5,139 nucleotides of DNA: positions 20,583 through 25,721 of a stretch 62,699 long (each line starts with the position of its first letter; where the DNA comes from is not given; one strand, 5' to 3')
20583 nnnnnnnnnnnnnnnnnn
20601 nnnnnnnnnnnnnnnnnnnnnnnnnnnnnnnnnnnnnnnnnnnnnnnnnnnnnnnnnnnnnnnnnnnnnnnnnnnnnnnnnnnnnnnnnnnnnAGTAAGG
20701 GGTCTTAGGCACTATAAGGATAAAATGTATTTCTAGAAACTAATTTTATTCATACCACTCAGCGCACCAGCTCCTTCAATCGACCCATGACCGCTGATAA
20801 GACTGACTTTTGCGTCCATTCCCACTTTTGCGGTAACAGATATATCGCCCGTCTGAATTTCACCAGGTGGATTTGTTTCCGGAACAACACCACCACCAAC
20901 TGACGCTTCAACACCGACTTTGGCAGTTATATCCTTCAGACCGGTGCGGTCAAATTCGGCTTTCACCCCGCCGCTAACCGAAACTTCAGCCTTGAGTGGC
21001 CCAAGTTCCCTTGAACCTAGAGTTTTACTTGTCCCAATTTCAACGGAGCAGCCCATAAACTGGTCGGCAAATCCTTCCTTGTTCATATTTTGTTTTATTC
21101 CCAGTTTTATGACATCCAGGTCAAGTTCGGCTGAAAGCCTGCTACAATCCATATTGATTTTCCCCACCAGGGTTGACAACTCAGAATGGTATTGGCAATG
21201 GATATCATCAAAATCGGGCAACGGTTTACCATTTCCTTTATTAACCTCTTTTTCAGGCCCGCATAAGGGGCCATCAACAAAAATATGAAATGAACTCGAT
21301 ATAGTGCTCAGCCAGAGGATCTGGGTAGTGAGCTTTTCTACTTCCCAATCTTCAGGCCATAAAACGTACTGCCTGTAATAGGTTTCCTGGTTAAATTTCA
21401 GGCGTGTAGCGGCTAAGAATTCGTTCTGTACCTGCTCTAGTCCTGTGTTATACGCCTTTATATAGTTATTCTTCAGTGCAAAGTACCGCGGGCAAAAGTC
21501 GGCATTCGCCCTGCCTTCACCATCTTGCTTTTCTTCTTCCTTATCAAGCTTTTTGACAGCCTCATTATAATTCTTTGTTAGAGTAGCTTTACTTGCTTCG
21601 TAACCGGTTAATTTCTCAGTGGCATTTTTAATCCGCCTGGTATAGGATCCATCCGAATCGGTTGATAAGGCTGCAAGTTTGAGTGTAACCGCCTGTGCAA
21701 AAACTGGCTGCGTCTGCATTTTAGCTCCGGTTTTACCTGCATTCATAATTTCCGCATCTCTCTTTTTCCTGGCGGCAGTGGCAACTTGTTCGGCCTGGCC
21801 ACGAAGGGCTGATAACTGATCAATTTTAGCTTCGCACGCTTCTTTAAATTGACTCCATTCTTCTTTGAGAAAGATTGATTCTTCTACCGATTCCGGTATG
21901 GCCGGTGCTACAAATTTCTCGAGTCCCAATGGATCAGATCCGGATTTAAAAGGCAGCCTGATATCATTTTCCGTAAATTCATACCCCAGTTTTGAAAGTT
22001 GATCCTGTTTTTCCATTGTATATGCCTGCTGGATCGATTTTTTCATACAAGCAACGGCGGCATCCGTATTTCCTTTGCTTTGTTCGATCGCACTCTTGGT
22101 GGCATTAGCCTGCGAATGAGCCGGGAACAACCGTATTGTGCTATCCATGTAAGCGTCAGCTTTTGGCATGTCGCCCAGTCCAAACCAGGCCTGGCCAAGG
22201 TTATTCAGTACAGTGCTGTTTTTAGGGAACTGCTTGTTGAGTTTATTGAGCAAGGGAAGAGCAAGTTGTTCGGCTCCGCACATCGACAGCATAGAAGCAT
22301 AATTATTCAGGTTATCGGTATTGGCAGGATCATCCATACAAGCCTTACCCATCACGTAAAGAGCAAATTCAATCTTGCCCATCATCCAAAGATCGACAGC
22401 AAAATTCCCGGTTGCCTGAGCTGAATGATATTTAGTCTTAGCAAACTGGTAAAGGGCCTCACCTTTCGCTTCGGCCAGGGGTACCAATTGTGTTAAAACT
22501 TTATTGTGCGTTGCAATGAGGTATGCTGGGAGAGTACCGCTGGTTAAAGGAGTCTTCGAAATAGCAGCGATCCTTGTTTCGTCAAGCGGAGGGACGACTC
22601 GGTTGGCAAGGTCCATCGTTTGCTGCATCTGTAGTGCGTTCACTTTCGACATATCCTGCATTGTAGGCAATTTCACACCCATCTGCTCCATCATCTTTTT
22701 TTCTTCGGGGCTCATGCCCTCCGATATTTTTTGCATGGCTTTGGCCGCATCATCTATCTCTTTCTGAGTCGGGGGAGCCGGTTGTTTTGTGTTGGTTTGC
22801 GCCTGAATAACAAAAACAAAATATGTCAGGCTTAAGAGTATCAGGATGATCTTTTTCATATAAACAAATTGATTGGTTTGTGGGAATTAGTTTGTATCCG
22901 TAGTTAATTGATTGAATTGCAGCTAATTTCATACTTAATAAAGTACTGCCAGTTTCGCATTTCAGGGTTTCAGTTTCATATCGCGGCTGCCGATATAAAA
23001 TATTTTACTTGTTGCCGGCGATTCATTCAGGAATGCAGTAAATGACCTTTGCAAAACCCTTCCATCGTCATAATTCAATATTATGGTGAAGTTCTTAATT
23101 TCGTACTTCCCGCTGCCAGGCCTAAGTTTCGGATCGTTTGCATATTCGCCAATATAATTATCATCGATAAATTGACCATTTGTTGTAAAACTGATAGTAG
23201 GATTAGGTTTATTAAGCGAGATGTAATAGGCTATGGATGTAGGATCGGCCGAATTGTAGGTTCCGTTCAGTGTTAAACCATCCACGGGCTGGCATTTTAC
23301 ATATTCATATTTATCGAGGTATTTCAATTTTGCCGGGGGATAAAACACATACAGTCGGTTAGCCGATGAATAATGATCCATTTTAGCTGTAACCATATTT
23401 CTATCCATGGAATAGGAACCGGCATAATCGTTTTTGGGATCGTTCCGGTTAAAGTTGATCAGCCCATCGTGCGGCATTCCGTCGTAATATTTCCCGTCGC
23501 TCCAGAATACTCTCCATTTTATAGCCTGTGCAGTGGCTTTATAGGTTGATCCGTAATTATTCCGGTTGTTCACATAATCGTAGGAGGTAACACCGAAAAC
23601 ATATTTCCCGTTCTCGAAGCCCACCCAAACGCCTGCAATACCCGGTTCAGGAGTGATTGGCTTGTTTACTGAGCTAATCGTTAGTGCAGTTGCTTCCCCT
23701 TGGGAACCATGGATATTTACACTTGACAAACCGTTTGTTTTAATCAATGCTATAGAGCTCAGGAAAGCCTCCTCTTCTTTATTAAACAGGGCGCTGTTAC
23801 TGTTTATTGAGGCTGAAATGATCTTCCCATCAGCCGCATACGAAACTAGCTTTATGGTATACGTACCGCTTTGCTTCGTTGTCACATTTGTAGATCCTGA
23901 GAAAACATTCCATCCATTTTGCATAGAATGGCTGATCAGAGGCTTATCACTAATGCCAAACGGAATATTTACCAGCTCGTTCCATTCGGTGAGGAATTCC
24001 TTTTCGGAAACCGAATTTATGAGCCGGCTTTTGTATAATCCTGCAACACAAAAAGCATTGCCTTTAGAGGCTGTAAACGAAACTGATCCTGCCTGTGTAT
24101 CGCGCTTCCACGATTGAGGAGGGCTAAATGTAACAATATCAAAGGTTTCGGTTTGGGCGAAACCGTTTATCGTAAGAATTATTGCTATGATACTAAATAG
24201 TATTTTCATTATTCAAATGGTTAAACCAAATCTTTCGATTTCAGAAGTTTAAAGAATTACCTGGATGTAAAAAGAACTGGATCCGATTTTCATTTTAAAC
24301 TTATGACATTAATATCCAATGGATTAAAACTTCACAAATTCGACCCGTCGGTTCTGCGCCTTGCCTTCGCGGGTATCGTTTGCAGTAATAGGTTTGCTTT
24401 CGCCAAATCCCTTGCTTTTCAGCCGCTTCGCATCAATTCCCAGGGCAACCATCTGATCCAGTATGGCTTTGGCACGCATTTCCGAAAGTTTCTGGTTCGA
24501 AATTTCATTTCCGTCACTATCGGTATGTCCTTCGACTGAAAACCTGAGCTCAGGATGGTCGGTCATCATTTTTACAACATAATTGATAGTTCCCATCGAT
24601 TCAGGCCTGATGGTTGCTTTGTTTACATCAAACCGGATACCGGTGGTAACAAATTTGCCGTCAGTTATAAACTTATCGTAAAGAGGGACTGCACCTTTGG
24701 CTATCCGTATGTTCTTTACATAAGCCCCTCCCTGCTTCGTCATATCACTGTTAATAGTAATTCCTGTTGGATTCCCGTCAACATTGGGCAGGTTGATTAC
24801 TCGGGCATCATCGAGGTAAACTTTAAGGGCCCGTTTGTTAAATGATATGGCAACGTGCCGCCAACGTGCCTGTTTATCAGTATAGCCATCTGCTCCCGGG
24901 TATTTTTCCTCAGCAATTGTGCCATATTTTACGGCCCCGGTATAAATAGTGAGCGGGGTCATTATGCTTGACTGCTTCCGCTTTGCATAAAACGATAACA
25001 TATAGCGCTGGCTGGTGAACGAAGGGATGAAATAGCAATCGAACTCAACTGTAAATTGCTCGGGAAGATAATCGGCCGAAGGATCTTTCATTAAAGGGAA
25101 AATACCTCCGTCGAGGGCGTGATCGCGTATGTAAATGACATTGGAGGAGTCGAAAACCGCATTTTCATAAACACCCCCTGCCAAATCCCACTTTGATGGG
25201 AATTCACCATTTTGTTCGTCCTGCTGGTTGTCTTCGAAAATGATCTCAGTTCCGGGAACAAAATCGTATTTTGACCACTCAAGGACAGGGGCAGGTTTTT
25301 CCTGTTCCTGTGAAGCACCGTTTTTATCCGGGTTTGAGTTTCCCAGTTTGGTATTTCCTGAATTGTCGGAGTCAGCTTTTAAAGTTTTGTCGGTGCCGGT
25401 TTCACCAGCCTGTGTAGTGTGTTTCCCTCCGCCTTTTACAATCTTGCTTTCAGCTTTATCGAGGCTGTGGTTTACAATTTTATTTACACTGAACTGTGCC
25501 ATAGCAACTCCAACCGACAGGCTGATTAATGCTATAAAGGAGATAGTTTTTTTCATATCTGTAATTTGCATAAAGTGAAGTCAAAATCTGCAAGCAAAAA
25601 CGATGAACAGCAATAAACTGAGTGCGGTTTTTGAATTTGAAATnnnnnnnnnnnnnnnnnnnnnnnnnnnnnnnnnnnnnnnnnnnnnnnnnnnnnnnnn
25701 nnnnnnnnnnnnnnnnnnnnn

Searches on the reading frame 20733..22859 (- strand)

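Call 4: search_protein_families(library=pfam, proteins=[window:20733-22859:-], max_evalue=0.01)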
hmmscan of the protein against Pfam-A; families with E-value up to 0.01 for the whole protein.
window:20733-22859:- (708 aa): 3 families
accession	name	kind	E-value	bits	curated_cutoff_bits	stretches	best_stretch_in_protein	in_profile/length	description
PF23914.1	TPR_CcmH_CycH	-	0.00015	22.1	42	1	160-250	63-156/158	Cytochrome c-type biogenesis protein H TPR domain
PF07719.23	TPR_2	-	0.00017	21.9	27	0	217-248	3-34/34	Tetratricopeptide repeat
PF14559.12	TPR_19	-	0.00022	21.9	25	1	199-256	9-66/68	Tetratricopeptide repeat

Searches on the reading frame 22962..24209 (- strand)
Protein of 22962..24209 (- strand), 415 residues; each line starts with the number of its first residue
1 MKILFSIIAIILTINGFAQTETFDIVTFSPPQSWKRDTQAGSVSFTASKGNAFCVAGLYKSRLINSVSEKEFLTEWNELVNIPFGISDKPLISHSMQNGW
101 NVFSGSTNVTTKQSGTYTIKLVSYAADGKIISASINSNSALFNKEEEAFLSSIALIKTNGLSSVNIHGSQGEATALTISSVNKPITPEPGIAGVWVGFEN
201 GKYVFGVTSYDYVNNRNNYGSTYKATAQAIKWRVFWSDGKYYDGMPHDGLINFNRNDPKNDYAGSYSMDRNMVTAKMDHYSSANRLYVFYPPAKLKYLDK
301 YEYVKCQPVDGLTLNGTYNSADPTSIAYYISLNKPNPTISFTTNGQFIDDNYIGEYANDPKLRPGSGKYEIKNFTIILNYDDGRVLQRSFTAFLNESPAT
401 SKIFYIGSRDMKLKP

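Call 4: search_protein_families(library=pfam, proteins=[window:22962-24209:-], max_evalue=0.01)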
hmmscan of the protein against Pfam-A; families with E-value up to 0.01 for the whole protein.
window:22962-24209:- (415 aa): 0 families

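Call 6: search_protein_families(library=pfam, proteins=[window:22962-24209:-], max_evalue=10)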
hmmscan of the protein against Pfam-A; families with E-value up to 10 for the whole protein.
window:22962-24209:- (415 aa): 4 families
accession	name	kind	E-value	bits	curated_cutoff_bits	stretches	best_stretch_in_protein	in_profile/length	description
PF15584.11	Imm72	-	0.017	15.7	25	1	196-245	31-72/81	Immunity protein 72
PF02369.22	Big_1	-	0.17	12.5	34.9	1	94-139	40-84/93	Bacterial Ig-like domain (group 1)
PF11912.13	CfaA_B_C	-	1.1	9.6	28.6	1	1-58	1-56/206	Counting factor-associated protein A/B/C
PF18104.7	Tudor_2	-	1.9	8.7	31.4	0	236-244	8-16/35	Jumonji domain-containing protein 2A Tudor domain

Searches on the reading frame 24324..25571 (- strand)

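Call 65: search_protein_families(library=pfam, proteins=[window:24324-25571:-], max_evalue=0.001)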
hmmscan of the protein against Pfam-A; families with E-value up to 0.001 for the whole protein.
window:24324-25571:- (415 aa): 1 family
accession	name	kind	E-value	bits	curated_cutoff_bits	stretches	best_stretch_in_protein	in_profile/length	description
PF00691.25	OmpA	-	1.4e-21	77.1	27.2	1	313-408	1-98/98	OmpA family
